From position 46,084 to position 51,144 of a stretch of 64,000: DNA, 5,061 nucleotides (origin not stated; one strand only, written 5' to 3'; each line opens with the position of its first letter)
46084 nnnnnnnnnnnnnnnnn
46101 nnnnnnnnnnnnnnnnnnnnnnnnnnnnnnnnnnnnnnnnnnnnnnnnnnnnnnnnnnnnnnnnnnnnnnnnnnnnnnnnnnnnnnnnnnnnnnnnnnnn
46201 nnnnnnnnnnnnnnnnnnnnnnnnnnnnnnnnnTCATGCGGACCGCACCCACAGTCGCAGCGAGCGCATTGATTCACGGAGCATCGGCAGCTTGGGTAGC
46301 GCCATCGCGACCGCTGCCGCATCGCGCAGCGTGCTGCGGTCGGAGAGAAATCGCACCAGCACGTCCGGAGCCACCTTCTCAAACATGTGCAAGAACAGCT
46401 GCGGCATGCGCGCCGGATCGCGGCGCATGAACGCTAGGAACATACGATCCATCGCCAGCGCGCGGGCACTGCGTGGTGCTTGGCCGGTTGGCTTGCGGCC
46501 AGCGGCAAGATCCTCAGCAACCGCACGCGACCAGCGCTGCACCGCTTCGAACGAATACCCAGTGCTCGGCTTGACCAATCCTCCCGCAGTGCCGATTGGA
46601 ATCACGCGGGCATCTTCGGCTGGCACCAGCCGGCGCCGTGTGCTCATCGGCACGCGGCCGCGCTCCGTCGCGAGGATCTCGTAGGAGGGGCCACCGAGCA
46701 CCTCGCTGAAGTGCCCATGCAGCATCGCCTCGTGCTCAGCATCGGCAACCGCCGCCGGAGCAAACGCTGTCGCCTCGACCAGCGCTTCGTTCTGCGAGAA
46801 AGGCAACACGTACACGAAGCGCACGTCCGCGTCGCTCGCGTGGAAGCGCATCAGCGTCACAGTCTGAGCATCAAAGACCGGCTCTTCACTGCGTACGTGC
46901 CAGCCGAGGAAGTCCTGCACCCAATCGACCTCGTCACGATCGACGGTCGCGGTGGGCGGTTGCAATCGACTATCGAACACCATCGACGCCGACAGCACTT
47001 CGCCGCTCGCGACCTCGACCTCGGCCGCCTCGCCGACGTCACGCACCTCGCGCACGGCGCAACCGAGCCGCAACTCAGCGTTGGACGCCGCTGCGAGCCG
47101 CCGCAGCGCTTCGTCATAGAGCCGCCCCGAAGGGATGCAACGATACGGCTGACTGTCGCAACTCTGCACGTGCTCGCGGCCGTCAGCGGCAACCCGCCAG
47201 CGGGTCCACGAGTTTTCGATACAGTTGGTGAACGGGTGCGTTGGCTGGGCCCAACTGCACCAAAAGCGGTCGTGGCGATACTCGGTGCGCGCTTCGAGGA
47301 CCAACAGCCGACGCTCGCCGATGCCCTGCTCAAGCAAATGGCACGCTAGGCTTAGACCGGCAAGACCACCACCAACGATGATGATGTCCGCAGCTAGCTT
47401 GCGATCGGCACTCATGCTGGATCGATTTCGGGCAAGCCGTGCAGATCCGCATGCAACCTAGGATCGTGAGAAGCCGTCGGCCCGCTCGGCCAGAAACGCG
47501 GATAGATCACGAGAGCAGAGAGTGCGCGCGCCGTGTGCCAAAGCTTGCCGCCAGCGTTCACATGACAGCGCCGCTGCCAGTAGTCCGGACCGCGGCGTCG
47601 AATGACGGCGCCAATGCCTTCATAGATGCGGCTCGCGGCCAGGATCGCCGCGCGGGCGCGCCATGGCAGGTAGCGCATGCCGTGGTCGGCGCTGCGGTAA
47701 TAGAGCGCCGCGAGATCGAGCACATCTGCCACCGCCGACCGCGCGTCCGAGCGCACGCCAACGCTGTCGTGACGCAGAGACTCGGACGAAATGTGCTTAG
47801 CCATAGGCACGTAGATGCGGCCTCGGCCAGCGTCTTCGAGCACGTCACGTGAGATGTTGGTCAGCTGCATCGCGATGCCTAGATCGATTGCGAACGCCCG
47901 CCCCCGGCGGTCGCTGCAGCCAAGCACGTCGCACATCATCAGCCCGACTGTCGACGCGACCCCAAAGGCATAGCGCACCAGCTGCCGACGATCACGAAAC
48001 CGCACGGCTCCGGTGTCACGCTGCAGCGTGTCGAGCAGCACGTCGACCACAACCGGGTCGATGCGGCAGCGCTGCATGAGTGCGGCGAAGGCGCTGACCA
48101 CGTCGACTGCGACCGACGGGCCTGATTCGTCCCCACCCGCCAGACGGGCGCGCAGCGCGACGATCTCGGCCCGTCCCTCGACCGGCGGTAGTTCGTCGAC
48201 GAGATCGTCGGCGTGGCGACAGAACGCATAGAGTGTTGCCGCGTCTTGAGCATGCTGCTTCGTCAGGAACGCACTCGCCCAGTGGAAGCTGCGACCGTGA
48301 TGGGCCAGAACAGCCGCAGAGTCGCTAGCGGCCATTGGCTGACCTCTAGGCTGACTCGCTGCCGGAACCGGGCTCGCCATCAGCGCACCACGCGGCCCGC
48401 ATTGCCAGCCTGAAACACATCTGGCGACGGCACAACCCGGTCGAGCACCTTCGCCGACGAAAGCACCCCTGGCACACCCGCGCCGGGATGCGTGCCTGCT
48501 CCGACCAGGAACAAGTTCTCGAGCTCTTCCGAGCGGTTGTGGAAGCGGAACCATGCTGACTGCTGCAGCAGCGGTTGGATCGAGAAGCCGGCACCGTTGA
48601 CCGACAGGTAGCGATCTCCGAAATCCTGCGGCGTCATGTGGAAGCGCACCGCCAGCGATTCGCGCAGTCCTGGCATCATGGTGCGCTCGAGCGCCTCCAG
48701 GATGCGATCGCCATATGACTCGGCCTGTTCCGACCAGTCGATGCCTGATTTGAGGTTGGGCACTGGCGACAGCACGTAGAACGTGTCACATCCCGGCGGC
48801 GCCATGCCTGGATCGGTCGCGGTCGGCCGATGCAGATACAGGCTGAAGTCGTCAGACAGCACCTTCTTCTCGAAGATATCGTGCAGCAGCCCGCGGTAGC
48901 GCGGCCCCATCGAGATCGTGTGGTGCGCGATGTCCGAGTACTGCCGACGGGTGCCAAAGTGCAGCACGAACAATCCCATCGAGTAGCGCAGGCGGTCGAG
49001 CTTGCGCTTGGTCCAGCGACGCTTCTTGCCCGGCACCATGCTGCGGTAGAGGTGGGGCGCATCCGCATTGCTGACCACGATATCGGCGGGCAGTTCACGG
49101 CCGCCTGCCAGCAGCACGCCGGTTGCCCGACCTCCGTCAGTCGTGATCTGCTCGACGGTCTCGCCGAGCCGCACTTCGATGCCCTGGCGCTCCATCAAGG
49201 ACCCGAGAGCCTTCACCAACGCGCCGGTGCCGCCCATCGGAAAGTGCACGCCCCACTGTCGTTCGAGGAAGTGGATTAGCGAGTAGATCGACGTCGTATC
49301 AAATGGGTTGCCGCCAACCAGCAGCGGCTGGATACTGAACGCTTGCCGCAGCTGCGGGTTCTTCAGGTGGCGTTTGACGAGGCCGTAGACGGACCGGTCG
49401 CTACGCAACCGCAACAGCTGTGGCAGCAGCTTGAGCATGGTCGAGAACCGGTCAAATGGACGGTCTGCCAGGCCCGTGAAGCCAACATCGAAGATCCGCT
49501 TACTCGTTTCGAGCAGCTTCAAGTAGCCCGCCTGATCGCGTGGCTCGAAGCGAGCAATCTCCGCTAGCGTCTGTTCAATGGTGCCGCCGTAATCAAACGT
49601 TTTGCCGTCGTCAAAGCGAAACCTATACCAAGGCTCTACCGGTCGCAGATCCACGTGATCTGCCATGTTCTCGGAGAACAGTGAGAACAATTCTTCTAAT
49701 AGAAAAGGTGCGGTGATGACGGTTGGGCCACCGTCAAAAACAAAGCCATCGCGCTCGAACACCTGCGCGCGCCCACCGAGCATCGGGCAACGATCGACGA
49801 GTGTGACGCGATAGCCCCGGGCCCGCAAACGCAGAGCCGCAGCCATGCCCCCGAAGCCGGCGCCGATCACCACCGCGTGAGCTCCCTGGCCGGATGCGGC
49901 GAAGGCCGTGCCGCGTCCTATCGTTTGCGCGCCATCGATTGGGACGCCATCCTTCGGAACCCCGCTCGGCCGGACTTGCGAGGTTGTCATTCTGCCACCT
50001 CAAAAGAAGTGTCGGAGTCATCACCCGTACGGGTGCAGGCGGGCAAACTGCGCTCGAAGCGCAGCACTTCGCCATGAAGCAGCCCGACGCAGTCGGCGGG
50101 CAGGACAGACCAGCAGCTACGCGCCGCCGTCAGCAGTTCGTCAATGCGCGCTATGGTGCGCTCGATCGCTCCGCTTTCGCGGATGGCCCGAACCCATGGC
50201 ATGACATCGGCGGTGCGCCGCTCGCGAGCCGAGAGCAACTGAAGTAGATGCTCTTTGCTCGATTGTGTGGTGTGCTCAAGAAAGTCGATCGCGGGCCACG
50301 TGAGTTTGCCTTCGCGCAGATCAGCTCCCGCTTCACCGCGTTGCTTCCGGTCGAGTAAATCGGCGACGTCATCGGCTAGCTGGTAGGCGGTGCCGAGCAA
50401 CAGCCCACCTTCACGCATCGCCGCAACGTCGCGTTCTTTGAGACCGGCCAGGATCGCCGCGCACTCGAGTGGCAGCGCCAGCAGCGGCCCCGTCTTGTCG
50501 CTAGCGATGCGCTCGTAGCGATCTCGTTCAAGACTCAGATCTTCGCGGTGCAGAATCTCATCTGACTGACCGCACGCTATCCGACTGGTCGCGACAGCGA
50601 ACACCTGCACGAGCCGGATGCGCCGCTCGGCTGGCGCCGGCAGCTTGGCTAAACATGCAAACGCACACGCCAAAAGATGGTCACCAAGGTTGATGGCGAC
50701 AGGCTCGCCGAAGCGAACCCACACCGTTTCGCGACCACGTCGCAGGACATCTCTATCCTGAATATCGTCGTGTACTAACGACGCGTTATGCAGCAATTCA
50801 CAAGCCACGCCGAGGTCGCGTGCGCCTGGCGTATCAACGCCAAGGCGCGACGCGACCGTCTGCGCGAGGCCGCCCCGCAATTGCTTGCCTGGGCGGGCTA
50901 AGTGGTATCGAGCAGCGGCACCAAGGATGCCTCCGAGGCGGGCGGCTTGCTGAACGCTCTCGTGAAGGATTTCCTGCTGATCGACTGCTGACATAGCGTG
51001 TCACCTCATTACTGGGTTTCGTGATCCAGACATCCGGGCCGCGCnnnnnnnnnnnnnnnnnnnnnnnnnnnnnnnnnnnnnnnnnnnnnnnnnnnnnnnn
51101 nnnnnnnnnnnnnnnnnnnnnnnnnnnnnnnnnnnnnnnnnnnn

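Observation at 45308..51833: Self-contained rhodopsin photosystem operon: opsin-crtE-crtI-crtB-crtY-blh with overlapping junctions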

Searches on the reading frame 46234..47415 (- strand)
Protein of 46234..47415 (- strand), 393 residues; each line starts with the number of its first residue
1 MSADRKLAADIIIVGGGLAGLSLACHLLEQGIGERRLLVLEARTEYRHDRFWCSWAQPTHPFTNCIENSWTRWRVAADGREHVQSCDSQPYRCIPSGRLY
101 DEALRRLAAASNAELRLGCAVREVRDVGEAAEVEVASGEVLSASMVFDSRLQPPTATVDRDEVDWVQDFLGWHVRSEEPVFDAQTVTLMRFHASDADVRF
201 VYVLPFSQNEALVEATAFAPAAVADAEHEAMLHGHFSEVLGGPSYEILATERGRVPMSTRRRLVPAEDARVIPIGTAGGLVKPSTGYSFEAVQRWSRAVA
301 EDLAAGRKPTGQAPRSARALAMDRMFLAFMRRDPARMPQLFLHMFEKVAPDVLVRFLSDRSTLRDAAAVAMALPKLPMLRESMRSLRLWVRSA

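Call 3: search_protein_families(library=pfam, proteins=[window:46234-47415:-], max_evalue=0.01)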
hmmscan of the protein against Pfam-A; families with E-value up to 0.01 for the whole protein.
window:46234-47415:- (393 aa): 8 families
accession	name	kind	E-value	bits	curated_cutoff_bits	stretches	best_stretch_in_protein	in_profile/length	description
PF05834.18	Lycopene_cycl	-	2.8e-61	208.2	23.4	1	10-381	1-378/380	Lycopene cyclase protein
PF01266.30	DAO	-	5.3e-09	36.5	27.9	1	10-44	1-32/353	FAD dependent oxidoreductase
PF13450.12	NAD_binding_8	-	0.0002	22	21.9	1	13-44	1-29/68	NAD(P)-binding Rossmann-like domain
PF01593.30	Amino_oxidase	-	0.00051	19.9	19.8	0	18-43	1-23/443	Flavin containing amine oxidoreductase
PF13738.12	Pyr_redox_3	-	0.00058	19.6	30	1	12-143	1-126/305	Pyridine nucleotide-disulphide oxidoreductase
PF01494.25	FAD_binding_3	-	0.00097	18.9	22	1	9-41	2-31/349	FAD binding domain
PF07992.20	Pyr_redox_2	-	0.0019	18.1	26.1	0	10-45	2-34/291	Pyridine nucleotide-disulphide oxidoreductase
PF00890.30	FAD_binding_2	-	0.0039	16.9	20.4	1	10-32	1-23/414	FAD binding domain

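Call 4: search_protein_families(library=ncbifam, proteins=[window:46234-47415:-], max_evalue=0.001)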
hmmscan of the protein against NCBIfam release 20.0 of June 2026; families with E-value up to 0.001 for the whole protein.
window:46234-47415:- (393 aa): 15 families
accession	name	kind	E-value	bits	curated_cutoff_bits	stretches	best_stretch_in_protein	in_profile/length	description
TIGR01790.1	carotene-cycl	subfamily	1.8e-29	103.1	209.5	1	10-372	1-374/387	lycopene cyclase family protein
TIGR01789.1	lycopene_cycl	equivalog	1.5e-19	70.4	215.2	1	10-376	1-364/370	lycopene beta-cyclase CrtY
NF045687.1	LycopCycCtrL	equivalog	8.7e-13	48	500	1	9-316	2-310/410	lycopene beta cyclase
TIGR02032.1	GG-red-SF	subfamily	1.8e-07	31.1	158.8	1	10-286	2-280/297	geranylgeranyl reductase family protein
TIGR03467.1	HpnE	equivalog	1.2e-05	24.9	283.05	0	11-44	1-31/430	hydroxysqualene dehydroxylase HpnE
TIGR01988.1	Ubi-OHases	subfamily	2.7e-05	23.2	224.65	1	10-45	1-34/387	ubiquinone biosynthesis hydroxylase, UbiH/UbiF/VisC/COQ6 family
NF005313.0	PRK06847.1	subfamily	4.5e-05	22.6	372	0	9-32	5-28/375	hypothetical protein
NF006593.0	PRK09126.1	equivalog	0.00013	21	420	0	8-32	4-28/393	5-demethoxyubiquinol-8 5-hydroxylase UbiM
NF049967.1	QhpG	equivalog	0.00018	20.5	240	0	100-150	87-138/423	flavin-dependent monooxygenase QhpG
NF005612.0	PRK07364.1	equivalog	0.00022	19.8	487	1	4-45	14-52/415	FAD-dependent hydroxylase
NF005788.0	PRK07608.1-3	equivalog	0.00031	19.6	478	0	10-48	4-39/388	UbiH/UbiF family hydroxylase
NF050086.1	pipecolate_AmaA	exception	0.00048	18.9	600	0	6-43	23-57/425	L-pipecolate oxidase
TIGR01989.1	COQ6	equivalog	0.00063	18.8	489.3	1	10-64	2-55/437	ubiquinone biosynthesis monooxygenase COQ6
NF011013.0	PRK14441.1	equivalog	0.00075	19.6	114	0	92-167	8-81/93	acylphosphatase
NF004356.0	PRK05732.1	equivalog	0.00084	18.2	384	0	9-46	4-41/395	2-octaprenyl-6-methoxyphenyl hydroxylase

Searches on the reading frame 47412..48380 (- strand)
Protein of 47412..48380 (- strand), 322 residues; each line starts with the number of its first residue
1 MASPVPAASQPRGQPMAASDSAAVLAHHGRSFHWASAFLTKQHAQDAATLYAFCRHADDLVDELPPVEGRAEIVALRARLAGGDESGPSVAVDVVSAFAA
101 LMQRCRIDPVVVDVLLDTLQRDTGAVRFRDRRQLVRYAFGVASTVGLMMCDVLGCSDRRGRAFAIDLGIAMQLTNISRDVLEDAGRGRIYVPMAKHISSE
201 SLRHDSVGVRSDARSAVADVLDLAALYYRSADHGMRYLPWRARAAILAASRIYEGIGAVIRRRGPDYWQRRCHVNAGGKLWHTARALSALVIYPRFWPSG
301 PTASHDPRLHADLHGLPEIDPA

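Call 3: search_protein_families(library=pfam, proteins=[window:47412-48380:-], max_evalue=0.01)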
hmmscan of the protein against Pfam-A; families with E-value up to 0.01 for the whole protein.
window:47412-48380:- (322 aa): 1 family
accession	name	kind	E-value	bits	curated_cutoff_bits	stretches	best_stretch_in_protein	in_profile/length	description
PF00494.24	SQS_PSY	-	4.2e-54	184.4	26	1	26-275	2-260/263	Squalene/phytoene synthase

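Call 4: search_protein_families(library=ncbifam, proteins=[window:47412-48380:-], max_evalue=0.001)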
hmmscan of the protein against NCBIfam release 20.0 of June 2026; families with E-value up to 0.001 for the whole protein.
window:47412-48380:- (322 aa): 5 families
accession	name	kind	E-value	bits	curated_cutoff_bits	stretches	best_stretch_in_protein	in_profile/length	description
NF045921.1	PhytnSynCrtBRhod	equivalog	7.8e-49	166.8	500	1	23-287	12-276/307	15-cis-phytoene synthase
TIGR03465.1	HpnD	equivalog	2.1e-41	141.8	278.6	1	26-287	3-265/267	presqualene diphosphate synthase HpnD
NF042419.1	Phyto_syn_CrtB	equivalog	1.5e-33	116.7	480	1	23-281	9-277/306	15-cis-phytoene synthase CrtB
TIGR03464.1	HpnC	equivalog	4e-28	98.7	250.45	1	30-287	7-266/267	squalene synthase HpnC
NF045686.1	PhytoSynCyanob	equivalog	6.3e-27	94.5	550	1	24-282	27-299/310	15-cis-phytoene synthase CrtB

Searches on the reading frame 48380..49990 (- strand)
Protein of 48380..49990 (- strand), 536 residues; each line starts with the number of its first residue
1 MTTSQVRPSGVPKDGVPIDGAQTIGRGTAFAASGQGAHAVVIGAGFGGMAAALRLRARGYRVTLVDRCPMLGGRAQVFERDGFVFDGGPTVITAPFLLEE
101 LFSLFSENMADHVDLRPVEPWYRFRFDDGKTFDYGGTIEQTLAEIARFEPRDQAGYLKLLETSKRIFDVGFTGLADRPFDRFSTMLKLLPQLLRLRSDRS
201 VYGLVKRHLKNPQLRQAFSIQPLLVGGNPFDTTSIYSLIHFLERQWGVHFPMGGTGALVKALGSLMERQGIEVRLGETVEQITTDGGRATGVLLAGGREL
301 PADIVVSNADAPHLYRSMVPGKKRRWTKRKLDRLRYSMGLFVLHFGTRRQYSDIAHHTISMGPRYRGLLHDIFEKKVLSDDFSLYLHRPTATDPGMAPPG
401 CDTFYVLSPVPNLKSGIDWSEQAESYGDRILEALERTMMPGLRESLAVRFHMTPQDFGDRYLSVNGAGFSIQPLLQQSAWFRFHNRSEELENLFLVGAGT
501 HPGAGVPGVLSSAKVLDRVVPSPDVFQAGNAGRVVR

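Call 3: search_protein_families(library=pfam, proteins=[window:48380-49990:-], max_evalue=0.01)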
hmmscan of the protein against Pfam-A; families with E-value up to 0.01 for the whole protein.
window:48380-49990:- (536 aa): 10 families
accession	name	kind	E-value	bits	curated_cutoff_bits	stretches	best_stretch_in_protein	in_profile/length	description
PF01593.30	Amino_oxidase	-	1.5e-34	120.5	19.8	1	47-514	2-436/443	Flavin containing amine oxidoreductase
PF13450.12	NAD_binding_8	-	5.6e-14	52.6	21.9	1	41-95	1-55/68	NAD(P)-binding Rossmann-like domain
PF07992.20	Pyr_redox_2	-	1.1e-11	45.2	26.1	2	39-68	3-33/291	Pyridine nucleotide-disulphide oxidoreductase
PF01266.30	DAO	-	6.2e-11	42.9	27.9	1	39-72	2-35/353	FAD dependent oxidoreductase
PF00070.33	Pyr_redox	-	6.3e-09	36.7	22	1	38-72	1-35/82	Pyridine nucleotide-disulphide oxidoreductase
PF12831.13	FAD_oxidored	-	1.9e-06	27.9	27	1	40-74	3-37/416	FAD dependent oxidoreductase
PF00890.30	FAD_binding_2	-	4.5e-06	26.5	20.4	1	39-73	2-36/414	FAD binding domain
PF03486.20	HI0933_like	-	1.8e-05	24.8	50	1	38-72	2-36/244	HI0933-like protein Rossmann domain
PF13454.12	NAD_binding_9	-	0.00059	20.3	21.8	0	40-76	1-39/155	FAD-NAD(P)-binding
PF01134.28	GIDA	-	0.0027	17.3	22.1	0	40-65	3-28/391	Glucose inhibited division protein A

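Call 4: search_protein_families(library=ncbifam, proteins=[window:48380-49990:-], max_evalue=0.001)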
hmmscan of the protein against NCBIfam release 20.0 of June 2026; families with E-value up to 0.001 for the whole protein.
window:48380-49990:- (536 aa): 40 families (the best 25 are shown)
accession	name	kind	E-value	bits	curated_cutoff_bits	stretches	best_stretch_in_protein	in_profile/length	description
TIGR02734.1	crtI_fam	subfamily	1.2e-179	598.2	238.1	1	39-522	1-490/504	phytoene desaturase family protein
NF058655.1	CrtID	equivalog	1.2e-87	294.7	640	1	40-515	2-476/478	bifunctional phytoene desaturase/3,4-desaturase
NF042421.1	hydcarot_desat_CrtD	equivalog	6.2e-65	219.5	500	1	38-518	3-481/487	1-hydroxycarotenoid 3,4-desaturase CrtD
NF045637.1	carotdesatCrtDProt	equivalog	7.8e-64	216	580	1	40-514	2-476/485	1-hydroxycarotenoid 3,4-desaturase CrtD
TIGR02730.1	carot_isom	equivalog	4e-31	108.4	586.9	1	39-512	3-480/493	carotenoid isomerase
NF045689.1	BCarotKetCrtO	equivalog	4e-31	108.2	1000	3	376-509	381-526/563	beta-carotene ketolase CrtO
TIGR02733.1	desat_CrtD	equivalog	2.5e-21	75.9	549.7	2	38-92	3-57/492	C-3',4' desaturase CrtD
NF005560.0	PRK07233.1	equivalog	4.7e-15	55.3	252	2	250-353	193-292/435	hypothetical protein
TIGR03467.1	HpnE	equivalog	1e-14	54.7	283.05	1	40-89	2-53/430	hydroxysqualene dehydroxylase HpnE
NF005548.0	PRK07208.1-4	equivalog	3.3e-12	45.8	389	1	38-116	5-82/488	hypothetical protein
NF005547.0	PRK07208.1-3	equivalog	2.4e-10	39.8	380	1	38-109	6-75/465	hypothetical protein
NF006130.0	PRK08274.1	equivalog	1.1e-08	34.4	369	1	248-303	124-183/467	FAD-dependent tricarballylate dehydrogenase TcuA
NF005313.0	PRK06847.1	subfamily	1.5e-08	34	372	1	38-67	6-35/375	hypothetical protein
NF005545.0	PRK07208.1-1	equivalog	1.5e-07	30.2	451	1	37-89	8-61/504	hypothetical protein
NF001933.0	PRK00711.1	subfamily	3.1e-06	26.5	383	0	39-70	3-34/429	D-amino acid dehydrogenase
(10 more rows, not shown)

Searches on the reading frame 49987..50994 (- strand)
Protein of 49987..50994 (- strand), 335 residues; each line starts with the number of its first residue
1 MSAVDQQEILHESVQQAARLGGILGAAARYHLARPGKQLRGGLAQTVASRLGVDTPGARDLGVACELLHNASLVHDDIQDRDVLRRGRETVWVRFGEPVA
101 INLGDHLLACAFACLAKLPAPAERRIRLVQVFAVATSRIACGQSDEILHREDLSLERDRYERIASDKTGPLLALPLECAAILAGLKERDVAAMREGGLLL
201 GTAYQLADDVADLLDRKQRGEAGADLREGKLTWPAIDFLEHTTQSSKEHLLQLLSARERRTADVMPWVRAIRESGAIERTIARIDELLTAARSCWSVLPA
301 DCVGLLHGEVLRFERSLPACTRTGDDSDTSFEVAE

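Call 3: search_protein_families(library=pfam, proteins=[window:49987-50994:-], max_evalue=0.01)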
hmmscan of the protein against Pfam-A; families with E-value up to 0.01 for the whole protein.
window:49987-50994:- (335 aa): 1 family
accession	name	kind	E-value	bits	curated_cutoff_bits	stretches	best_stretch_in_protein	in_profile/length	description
PF00348.22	polyprenyl_synt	-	2.2e-58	197.9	27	1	24-264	4-244/251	Polyprenyl synthetase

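Call 4: search_protein_families(library=ncbifam, proteins=[window:49987-50994:-], max_evalue=0.001)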
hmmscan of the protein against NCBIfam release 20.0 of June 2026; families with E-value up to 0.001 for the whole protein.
window:49987-50994:- (335 aa): 16 families
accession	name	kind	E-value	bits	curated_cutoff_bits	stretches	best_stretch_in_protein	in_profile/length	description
NF041169.1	f2_encap_cargo4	exception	1.7e-45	155.7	450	1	28-294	42-308/334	family 2 encapsulin nanocompartment cargo protein polyprenyl transferase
NF040698.1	IdsA_Meth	equivalog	2.5e-40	138.7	468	1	26-299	32-308/328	short chain isoprenyl diphosphate synthase IdsA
NF045485.1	FPPsyn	subfamily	1.4e-35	122.8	275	1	10-252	12-261/288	farnesyl diphosphate synthase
NF041003.1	GGPP_syn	equivalog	1.1e-34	120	500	1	24-259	28-267/326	geranylgeranyl diphosphate synthase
NF045549.1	GGPPsyn_IdsB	equivalog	4e-33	114.9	475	1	33-274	62-303/346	geranylgeranyl diphosphate synthase IdsB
TIGR02748.1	GerC3_HepT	equivalog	1.1e-32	113.5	456.55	1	22-300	29-300/319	heptaprenyl diphosphate synthase component II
TIGR02749.1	prenyl_cyano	equivalog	1.2e-30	106.7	383.2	1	22-300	30-303/322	solanesyl diphosphate synthase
NF008140.0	PRK10888.1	equivalog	1.3e-28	100.2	412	1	28-299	36-303/323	octaprenyl diphosphate synthase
NF045685.1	GGPPSynCrtE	equivalog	2.2e-27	95.9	460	1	26-248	32-262/293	geranylgeranyl diphosphate synthase CrtE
NF042417.1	NPPPS_Mycobact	equivalog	1.6e-25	89.9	600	1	23-300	43-316/335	nonaprenyl/(2E,6E)-farnesyl/geranylgeranyl diphosphat synthase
NF040789.2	gerfarn_diphsyn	equivalog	5.8e-25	88.2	560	1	62-300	88-326/345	geranylfarnesyl diphosphate synthase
NF007877.0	PRK10581.1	equivalog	5.8e-22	78.2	321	1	28-248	36-265/299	(2E,6E)-farnesyl diphosphate synthase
NF045628.1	HxpDPsynlarge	equivalog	1.9e-20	73.1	500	1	62-259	61-254/311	hexaprenyl-diphosphate synthase large subunit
NF040936.1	hexpp_archaea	equivalog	2e-17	63.4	400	1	32-221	37-213/275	hexaprenyl pyrophosphate synthase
NF040627.1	GFPS_Meth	equivalog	3.4e-15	56.3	600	1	61-217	65-214/285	geranylfarnesyl diphosphate synthase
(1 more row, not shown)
